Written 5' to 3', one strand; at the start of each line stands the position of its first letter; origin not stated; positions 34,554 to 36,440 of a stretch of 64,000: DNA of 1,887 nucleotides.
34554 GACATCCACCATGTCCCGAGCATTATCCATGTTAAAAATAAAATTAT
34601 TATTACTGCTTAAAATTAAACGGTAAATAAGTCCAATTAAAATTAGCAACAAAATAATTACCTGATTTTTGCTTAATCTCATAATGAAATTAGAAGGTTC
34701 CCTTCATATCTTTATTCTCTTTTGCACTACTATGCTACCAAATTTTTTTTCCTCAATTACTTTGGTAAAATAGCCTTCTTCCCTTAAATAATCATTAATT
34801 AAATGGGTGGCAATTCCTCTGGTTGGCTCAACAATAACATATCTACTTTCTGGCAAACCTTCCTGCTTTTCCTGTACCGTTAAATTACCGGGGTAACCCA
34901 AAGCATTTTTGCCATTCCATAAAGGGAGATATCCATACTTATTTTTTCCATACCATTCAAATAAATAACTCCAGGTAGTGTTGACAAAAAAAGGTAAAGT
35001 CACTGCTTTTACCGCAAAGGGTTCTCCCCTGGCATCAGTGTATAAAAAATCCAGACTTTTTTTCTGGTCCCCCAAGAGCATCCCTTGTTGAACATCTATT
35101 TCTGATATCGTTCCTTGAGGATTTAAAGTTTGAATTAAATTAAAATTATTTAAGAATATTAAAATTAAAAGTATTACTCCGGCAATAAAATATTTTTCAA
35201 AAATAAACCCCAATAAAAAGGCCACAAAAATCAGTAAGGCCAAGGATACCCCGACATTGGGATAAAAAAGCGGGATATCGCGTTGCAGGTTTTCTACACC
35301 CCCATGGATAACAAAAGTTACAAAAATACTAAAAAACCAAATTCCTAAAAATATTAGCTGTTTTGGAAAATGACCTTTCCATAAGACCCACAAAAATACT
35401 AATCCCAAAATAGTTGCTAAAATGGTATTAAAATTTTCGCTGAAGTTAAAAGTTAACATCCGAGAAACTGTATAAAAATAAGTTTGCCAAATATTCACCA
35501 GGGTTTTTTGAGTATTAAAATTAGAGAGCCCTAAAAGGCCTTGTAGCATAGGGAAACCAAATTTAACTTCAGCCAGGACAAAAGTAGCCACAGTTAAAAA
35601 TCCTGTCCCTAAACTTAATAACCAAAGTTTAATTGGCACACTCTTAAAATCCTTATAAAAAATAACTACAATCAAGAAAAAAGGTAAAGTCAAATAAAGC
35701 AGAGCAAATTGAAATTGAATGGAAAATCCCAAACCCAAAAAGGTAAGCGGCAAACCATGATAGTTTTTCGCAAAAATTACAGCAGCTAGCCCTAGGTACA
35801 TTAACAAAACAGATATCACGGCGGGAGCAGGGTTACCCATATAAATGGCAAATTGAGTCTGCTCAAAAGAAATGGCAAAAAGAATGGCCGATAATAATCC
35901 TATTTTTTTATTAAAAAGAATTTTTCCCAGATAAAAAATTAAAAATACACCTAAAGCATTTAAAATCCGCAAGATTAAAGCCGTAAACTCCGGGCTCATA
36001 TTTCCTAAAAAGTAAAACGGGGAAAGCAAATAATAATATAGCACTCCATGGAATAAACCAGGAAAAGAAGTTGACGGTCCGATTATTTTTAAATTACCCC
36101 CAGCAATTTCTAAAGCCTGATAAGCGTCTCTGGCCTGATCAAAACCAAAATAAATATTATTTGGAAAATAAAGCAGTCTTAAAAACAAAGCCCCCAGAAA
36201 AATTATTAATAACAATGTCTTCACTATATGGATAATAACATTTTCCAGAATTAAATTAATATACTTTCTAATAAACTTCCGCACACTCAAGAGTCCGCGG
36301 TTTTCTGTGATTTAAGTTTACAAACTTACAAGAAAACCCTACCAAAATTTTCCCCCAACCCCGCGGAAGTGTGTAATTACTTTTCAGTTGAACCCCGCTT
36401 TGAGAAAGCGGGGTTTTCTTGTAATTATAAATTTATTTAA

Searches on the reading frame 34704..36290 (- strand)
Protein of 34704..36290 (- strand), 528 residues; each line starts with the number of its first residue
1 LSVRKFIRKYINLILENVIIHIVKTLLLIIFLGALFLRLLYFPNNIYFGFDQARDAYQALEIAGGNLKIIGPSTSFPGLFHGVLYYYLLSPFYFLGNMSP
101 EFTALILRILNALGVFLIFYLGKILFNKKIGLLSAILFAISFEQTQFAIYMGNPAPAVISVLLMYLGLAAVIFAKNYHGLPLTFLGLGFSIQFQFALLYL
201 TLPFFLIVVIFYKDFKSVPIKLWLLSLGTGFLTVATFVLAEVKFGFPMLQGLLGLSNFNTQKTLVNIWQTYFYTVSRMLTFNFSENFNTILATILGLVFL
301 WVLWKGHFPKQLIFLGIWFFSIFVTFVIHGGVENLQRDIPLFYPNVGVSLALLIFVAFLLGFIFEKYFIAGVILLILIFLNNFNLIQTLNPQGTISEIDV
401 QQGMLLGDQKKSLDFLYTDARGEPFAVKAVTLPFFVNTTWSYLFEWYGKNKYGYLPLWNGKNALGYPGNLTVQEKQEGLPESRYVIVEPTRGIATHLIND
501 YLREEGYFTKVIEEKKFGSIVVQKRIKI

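Call 26: search_protein_families(library=pfam, proteins=[window:34704-36290:-], max_evalue=0.001)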
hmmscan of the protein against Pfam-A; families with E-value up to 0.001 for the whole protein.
window:34704-36290:- (528 aa): 1 family
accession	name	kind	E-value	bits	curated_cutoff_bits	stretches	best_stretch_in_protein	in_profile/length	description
PF13231.12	PMT_2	-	6.6e-05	23.6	26.1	1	81-227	2-147/160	Dolichyl-phosphate-mannose-protein mannosyltransferase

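Call 88: search_protein_families(library=ncbifam, proteins=[window:34704-36290:-], max_evalue=0.001)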
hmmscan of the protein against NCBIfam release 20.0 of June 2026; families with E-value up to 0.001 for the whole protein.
window:34704-36290:- (528 aa): 0 families
